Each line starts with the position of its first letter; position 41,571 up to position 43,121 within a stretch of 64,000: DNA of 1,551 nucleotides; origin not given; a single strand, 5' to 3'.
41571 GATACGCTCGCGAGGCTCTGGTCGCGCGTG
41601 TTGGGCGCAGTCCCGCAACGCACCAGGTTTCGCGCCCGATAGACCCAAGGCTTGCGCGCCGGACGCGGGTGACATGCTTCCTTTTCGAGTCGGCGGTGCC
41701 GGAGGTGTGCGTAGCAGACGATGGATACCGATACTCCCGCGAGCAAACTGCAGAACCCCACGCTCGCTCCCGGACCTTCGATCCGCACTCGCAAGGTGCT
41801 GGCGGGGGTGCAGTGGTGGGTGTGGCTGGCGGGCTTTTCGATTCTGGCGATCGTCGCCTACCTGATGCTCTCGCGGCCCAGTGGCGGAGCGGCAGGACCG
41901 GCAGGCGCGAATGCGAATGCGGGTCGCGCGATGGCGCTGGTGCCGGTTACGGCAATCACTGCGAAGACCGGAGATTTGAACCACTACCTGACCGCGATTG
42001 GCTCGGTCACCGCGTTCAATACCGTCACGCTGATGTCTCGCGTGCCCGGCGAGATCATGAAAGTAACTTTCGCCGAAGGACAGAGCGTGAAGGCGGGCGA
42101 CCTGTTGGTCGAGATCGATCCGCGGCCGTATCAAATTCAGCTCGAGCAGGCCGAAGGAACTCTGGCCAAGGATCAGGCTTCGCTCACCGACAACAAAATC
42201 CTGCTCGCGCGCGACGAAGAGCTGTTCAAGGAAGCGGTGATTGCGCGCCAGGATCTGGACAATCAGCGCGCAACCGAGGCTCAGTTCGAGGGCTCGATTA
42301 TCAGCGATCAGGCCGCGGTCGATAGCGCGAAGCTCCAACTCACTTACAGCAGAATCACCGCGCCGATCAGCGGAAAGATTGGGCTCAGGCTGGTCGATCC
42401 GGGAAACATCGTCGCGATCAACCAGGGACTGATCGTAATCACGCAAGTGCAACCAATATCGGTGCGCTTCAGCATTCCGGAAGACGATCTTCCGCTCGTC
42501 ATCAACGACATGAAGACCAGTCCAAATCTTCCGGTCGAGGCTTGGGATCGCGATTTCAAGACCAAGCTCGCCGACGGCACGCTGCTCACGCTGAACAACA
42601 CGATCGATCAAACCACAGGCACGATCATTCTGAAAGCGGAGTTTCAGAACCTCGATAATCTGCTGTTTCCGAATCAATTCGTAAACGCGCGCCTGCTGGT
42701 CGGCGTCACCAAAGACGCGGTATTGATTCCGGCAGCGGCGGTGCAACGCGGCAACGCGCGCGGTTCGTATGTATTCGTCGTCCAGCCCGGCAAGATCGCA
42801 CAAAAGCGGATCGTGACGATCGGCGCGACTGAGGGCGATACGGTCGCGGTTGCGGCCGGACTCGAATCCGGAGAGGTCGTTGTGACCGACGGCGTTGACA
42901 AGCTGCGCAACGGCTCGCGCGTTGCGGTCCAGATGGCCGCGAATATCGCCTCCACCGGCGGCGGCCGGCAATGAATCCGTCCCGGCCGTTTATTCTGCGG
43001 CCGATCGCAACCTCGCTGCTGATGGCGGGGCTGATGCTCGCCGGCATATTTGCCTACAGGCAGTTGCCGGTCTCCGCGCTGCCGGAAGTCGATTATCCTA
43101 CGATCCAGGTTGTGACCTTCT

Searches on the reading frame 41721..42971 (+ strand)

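Call 8: search_protein_families(library=pfam, proteins=[window:41721-42971:+], max_evalue=0.01)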
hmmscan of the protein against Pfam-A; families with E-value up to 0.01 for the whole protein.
window:41721-42971:+ (417 aa): 3 families
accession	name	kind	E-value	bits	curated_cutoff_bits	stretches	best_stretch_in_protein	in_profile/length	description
PF16576.10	HlyD_D23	-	2.1e-12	47.2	30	1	88-321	4-214/214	Barrel-sandwich domain of CusB or HlyD membrane-fusion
PF13437.12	HlyD_3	-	9.3e-09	36.4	22.2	1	212-310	2-95/106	HlyD family secretion protein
PF13533.13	Biotin_lipoyl_2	-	2.9e-07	30.6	29.8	1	102-133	1-32/32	Biotin-lipoyl like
